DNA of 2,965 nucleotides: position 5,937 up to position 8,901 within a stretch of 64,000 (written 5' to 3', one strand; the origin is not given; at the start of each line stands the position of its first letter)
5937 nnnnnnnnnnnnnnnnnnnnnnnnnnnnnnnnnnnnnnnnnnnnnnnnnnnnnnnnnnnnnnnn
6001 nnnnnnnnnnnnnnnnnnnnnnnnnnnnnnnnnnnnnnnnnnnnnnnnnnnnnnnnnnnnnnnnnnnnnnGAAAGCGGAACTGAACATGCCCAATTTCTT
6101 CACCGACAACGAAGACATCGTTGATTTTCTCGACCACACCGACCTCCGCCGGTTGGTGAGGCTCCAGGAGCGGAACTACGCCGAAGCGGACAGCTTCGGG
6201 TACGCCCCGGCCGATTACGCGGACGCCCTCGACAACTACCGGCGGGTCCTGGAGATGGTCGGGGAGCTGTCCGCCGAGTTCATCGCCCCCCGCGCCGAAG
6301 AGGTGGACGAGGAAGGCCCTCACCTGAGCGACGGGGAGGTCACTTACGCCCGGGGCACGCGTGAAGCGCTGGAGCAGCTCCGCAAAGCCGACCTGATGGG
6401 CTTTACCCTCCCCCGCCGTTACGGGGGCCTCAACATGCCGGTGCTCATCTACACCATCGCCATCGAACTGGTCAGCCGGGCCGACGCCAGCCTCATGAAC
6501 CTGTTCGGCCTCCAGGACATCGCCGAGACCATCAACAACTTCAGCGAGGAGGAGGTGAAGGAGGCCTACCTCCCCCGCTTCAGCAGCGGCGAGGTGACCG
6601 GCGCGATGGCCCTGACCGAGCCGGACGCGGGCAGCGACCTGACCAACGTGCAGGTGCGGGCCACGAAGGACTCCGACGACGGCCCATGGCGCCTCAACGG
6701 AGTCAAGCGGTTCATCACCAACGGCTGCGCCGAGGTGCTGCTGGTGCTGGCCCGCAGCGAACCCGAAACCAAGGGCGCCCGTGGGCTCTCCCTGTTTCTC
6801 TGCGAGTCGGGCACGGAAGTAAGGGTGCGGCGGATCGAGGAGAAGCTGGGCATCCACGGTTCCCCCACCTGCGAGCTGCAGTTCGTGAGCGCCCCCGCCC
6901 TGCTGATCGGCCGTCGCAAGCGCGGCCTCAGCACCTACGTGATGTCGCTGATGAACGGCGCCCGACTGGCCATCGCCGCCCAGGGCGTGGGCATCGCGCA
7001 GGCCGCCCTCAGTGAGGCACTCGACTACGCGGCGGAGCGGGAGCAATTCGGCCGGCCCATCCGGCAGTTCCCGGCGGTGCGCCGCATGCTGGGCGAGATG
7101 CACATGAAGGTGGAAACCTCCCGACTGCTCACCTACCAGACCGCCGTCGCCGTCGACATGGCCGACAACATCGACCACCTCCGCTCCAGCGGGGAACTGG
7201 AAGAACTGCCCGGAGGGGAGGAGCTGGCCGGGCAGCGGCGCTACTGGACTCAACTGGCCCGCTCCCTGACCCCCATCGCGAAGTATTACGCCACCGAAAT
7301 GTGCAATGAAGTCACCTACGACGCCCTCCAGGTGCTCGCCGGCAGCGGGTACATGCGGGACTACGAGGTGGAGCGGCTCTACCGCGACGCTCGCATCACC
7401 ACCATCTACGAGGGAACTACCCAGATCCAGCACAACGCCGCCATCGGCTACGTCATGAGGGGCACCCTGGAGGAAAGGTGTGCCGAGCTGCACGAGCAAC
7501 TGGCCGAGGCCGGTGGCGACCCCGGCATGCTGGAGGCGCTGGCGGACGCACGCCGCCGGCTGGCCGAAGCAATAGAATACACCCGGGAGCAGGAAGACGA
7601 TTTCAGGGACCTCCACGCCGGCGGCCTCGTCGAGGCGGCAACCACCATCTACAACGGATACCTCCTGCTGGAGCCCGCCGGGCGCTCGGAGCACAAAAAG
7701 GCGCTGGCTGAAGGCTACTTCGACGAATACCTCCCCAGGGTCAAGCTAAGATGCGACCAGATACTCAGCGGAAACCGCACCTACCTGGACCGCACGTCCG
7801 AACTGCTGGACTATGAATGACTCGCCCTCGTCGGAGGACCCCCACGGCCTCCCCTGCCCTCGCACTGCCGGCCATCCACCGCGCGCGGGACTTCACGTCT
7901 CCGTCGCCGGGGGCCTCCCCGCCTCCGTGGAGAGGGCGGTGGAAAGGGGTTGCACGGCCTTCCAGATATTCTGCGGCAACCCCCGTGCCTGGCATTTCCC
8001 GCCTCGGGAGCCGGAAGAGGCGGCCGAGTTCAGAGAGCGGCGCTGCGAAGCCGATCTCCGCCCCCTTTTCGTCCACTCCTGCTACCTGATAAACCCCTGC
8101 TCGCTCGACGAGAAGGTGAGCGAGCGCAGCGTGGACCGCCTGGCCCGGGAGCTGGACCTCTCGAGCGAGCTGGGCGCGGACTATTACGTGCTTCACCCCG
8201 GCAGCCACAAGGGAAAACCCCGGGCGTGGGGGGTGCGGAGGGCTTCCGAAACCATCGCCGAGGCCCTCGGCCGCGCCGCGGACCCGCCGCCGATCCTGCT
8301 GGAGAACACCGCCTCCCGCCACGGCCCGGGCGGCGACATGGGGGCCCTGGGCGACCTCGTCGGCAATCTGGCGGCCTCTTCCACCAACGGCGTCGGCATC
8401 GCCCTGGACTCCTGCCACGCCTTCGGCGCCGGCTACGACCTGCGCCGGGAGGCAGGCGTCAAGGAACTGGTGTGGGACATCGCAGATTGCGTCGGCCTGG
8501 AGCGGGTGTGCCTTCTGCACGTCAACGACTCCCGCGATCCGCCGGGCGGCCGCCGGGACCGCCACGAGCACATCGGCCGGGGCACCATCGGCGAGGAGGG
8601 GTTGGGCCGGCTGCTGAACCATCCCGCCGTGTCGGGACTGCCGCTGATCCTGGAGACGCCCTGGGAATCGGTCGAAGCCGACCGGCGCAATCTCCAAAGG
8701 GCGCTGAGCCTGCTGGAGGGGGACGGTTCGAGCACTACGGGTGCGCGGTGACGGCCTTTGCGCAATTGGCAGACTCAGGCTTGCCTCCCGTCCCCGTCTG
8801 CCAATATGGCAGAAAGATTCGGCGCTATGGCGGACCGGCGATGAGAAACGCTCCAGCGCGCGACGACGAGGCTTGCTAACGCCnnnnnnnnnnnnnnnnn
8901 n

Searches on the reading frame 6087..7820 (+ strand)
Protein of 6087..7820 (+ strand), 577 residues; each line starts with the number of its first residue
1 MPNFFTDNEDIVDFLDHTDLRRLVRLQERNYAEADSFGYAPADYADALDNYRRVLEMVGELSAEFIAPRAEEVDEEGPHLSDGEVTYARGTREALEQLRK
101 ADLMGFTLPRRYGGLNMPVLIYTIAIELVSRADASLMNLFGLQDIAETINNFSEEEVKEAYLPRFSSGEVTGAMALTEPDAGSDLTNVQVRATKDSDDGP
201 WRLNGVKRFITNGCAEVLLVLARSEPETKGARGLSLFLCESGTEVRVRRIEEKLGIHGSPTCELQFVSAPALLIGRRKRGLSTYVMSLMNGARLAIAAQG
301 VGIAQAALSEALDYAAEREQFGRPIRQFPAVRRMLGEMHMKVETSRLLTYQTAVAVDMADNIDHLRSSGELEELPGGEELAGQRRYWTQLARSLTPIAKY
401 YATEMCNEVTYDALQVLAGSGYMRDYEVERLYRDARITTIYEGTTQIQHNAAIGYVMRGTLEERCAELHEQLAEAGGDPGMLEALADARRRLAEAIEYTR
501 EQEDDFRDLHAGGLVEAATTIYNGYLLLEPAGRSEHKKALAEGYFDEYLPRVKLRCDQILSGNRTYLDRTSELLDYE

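Call 17: search_protein_families(library=pfam, proteins=[window:6087-7820:+], max_evalue=0.0001)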
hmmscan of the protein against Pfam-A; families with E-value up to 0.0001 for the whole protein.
window:6087-7820:+ (577 aa): 4 families
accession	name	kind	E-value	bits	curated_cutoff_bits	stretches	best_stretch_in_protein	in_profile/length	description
PF00441.29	Acyl-CoA_dh_1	-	4.2e-39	134.5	22.4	2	283-359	5-81/150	Acyl-CoA dehydrogenase, C-terminal domain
PF02770.24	Acyl-CoA_dh_M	-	1.8e-23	82.9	33.3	1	173-266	1-94/97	Acyl-CoA dehydrogenase, middle domain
PF08028.16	Acyl-CoA_dh_2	-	1.2e-17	64.9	22.7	1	294-444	1-132/134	Acyl-CoA dehydrogenase, C-terminal domain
PF02771.21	Acyl-CoA_dh_N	-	8e-17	62.1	22.9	1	52-169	5-113/113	Acyl-CoA dehydrogenase, N-terminal domain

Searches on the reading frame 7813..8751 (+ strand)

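Call 17: search_protein_families(library=pfam, proteins=[window:7813-8751:+], max_evalue=0.0001)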
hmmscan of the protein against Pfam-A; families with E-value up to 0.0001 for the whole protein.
window:7813-8751:+ (312 aa): 1 family
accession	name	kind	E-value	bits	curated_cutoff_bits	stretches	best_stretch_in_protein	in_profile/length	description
PF01261.30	AP_endonuc_2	-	1.3e-43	149.9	31.1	1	39-299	1-244/249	Xylose isomerase-like TIM barrel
